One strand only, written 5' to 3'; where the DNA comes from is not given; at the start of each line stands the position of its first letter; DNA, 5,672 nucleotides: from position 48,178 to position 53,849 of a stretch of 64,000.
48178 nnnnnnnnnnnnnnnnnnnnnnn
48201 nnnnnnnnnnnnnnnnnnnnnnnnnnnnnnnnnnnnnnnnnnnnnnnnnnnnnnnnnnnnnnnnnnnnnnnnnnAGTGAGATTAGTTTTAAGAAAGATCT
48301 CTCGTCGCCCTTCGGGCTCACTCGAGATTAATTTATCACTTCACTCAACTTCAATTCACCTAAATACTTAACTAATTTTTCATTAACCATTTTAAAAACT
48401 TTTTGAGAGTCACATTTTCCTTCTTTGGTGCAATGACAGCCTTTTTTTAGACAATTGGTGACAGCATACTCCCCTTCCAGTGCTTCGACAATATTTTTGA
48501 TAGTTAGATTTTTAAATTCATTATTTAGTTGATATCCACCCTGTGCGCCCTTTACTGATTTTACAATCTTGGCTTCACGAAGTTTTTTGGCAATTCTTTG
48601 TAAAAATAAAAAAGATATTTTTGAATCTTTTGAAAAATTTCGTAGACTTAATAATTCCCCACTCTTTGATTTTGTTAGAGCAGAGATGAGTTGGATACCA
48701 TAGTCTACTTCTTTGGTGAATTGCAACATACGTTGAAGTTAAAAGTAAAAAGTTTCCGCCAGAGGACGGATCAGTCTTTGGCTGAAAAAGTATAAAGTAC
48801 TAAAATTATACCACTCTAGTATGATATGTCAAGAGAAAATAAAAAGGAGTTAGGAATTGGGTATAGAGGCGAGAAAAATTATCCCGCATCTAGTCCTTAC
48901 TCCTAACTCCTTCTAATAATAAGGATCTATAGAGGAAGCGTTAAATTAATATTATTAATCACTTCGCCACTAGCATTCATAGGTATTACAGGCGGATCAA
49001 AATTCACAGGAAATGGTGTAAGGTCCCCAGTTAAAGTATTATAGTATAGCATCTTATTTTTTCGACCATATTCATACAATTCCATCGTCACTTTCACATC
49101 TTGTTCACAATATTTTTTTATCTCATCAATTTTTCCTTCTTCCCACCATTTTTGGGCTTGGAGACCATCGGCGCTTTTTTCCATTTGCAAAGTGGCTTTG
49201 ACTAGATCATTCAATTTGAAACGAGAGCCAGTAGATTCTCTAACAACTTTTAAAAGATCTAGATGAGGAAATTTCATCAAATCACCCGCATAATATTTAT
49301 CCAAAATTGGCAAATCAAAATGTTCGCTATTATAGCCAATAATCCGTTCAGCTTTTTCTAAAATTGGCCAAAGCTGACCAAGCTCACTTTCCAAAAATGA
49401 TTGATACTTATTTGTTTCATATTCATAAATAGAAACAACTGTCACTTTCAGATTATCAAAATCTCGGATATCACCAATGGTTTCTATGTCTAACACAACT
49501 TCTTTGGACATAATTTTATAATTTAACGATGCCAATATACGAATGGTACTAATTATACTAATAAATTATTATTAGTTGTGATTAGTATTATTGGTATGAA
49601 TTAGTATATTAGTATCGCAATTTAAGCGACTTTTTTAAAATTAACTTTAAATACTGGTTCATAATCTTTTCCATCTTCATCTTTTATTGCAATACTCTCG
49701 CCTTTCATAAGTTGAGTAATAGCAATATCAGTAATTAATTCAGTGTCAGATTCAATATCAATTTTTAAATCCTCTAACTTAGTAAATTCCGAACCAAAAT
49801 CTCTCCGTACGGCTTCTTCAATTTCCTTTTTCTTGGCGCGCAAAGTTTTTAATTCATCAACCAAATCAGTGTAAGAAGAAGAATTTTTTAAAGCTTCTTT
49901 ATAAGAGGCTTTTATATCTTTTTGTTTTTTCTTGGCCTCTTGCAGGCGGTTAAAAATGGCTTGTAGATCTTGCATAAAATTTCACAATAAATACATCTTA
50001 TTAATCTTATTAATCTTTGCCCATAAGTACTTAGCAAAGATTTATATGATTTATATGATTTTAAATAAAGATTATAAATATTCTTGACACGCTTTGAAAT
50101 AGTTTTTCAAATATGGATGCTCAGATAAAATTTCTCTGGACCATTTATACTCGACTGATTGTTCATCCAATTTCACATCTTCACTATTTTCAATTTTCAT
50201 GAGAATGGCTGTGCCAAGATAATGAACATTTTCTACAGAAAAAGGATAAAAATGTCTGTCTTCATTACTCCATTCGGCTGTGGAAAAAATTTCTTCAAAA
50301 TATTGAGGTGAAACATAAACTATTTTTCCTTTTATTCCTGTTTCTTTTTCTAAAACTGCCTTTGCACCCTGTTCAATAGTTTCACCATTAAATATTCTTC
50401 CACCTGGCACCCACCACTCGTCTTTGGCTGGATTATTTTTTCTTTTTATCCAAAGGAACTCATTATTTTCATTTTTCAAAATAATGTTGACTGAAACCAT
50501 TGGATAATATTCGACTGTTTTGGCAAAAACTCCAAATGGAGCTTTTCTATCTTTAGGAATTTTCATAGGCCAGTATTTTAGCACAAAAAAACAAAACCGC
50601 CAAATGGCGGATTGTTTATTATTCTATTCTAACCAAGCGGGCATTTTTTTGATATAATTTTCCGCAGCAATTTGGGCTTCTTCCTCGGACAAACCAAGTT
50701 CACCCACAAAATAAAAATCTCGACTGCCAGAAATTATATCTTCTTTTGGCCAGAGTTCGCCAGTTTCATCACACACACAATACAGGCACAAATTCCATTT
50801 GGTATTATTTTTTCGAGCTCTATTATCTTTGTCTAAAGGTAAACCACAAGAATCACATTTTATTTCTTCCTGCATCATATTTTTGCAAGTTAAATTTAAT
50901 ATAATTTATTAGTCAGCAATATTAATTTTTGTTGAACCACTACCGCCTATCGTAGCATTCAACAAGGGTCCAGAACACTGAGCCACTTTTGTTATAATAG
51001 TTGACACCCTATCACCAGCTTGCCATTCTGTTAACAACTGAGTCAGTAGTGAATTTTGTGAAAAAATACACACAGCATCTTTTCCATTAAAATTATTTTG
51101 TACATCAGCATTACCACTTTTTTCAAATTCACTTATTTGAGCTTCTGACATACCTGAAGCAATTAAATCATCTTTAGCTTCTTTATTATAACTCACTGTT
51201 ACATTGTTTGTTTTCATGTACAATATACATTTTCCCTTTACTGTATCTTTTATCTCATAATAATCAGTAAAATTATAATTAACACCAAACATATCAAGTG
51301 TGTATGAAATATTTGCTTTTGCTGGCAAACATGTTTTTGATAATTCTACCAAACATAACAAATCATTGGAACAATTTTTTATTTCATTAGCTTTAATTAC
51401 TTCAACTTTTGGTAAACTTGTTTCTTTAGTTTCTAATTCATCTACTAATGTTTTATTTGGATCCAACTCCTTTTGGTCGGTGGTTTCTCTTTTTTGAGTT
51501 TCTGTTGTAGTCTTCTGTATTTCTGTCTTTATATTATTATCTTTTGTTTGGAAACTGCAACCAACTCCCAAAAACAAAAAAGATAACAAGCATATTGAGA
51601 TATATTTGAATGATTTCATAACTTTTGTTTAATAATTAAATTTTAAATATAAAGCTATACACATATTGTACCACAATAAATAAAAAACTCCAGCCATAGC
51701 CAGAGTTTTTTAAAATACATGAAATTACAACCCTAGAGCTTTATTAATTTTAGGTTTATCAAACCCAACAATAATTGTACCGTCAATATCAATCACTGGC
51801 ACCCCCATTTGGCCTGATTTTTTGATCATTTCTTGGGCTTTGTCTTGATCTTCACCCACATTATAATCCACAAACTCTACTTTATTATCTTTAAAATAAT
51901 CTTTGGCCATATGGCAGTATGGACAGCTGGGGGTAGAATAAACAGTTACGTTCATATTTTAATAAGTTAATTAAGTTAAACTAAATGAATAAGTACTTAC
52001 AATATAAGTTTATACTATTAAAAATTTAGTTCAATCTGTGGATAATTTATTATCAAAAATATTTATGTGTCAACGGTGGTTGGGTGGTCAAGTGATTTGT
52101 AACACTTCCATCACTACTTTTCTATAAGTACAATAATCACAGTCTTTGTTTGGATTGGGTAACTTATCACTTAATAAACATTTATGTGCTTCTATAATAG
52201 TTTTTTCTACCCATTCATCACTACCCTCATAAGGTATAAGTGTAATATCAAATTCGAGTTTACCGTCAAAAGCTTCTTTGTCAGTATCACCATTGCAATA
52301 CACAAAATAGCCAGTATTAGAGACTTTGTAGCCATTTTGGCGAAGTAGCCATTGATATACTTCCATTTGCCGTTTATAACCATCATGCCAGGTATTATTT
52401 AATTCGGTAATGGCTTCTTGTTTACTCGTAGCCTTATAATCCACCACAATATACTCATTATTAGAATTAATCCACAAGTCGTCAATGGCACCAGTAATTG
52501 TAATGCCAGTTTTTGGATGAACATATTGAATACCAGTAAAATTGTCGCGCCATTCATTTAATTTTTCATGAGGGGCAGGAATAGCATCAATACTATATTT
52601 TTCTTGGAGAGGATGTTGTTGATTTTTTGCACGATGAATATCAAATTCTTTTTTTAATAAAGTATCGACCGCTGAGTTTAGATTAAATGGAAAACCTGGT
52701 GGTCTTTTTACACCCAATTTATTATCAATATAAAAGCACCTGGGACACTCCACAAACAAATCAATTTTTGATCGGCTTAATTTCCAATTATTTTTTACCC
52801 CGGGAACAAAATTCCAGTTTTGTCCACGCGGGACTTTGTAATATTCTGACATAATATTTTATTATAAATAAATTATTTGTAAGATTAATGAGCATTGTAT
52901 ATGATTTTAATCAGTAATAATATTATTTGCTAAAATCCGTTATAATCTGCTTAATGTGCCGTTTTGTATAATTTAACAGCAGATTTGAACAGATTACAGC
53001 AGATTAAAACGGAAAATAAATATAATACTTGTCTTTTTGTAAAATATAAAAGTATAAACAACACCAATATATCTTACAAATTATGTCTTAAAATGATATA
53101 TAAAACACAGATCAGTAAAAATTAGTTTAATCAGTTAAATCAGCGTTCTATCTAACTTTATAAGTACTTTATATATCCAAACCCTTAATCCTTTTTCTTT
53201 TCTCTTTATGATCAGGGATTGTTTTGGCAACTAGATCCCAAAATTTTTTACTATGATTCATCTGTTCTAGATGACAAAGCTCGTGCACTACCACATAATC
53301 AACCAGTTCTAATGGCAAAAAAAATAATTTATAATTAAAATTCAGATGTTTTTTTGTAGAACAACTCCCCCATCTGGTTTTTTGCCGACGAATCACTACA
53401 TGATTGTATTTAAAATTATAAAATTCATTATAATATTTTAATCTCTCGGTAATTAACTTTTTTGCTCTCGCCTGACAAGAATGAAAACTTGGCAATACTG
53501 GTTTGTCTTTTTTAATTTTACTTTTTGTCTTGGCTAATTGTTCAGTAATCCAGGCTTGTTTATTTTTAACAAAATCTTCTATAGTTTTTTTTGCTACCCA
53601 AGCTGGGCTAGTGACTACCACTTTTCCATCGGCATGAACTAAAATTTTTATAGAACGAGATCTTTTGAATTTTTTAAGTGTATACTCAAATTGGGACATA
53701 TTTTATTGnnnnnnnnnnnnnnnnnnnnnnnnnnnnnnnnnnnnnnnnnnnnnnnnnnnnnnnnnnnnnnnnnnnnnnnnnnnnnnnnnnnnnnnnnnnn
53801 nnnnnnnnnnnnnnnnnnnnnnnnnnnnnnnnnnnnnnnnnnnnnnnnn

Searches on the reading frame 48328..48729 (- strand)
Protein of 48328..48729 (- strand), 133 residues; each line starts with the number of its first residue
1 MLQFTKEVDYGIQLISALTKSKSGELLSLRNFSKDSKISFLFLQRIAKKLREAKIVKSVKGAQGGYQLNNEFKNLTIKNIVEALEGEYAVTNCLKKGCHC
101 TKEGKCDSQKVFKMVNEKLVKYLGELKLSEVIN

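Call 79: search_protein_families(library=pfam, proteins=[window:48328-48729:-], max_evalue=0.00001)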
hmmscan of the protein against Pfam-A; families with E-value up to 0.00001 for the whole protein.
window:48328-48729:- (133 aa): 1 family
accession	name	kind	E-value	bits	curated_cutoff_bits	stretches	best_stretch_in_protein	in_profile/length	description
PF02082.26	Rrf2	-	7.2e-28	97.8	30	1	5-132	2-130/132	Iron-dependent Transcriptional regulator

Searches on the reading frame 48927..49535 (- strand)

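Call 79: search_protein_families(library=pfam, proteins=[window:48927-49535:-], max_evalue=0.00001)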
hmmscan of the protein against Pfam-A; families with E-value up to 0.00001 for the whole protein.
window:48927-49535:- (202 aa): 3 families
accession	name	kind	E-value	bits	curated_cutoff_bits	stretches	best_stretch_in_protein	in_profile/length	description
PF13482.12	RNase_H_2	-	6.6e-13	49.4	22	1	14-156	2-163/165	RNase_H superfamily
PF10108.15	DNA_pol_B_exo2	-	9.4e-10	39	24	0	91-154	105-170/213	Predicted 3'-5' exonuclease related to the exonuclease domain of PolB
PF01612.26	DNA_pol_A_exo1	-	2.5e-08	34.4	23.6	1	10-155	20-166/173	3'-5' exonuclease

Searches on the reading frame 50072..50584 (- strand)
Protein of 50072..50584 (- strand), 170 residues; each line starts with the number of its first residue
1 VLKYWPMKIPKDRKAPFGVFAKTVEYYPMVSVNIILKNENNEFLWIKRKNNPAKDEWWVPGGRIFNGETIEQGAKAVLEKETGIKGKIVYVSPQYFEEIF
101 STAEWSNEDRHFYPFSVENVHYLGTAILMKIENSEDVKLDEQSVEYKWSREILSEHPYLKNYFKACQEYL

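Call 80: search_protein_families(library=pfam, proteins=[window:50072-50584:-], max_evalue=0.00001)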
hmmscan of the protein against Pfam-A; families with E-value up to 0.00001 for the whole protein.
window:50072-50584:- (170 aa): 1 family
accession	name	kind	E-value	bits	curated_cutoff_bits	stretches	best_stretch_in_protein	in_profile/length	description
PF00293.34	NUDIX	-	2.9e-12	47.2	21.1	1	29-116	3-92/134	NUDIX domain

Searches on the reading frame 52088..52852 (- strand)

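Call 80: search_protein_families(library=pfam, proteins=[window:52088-52852:-], max_evalue=0.00001)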
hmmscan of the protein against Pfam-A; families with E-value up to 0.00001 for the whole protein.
window:52088-52852:- (254 aa): 1 family
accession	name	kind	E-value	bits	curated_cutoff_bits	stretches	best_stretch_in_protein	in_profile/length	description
PF12705.13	PDDEXK_1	-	8.3e-16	59.1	22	1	25-246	2-245/247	PD-(D/E)XK nuclease superfamily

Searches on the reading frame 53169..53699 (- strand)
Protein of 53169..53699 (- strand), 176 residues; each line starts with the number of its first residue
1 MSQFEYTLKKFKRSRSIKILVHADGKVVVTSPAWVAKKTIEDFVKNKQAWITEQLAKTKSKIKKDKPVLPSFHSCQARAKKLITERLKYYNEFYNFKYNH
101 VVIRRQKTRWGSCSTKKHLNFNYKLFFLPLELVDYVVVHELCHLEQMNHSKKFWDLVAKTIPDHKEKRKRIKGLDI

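Call 80: search_protein_families(library=pfam, proteins=[window:53169-53699:-], max_evalue=0.00001)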
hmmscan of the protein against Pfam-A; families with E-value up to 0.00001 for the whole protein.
window:53169-53699:- (176 aa): 1 family
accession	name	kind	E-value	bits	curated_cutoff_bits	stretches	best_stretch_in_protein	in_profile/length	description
PF01863.23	YgjP-like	-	8.3e-46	157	26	2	76-172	109-205/207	YgjP-like, metallopeptidase domain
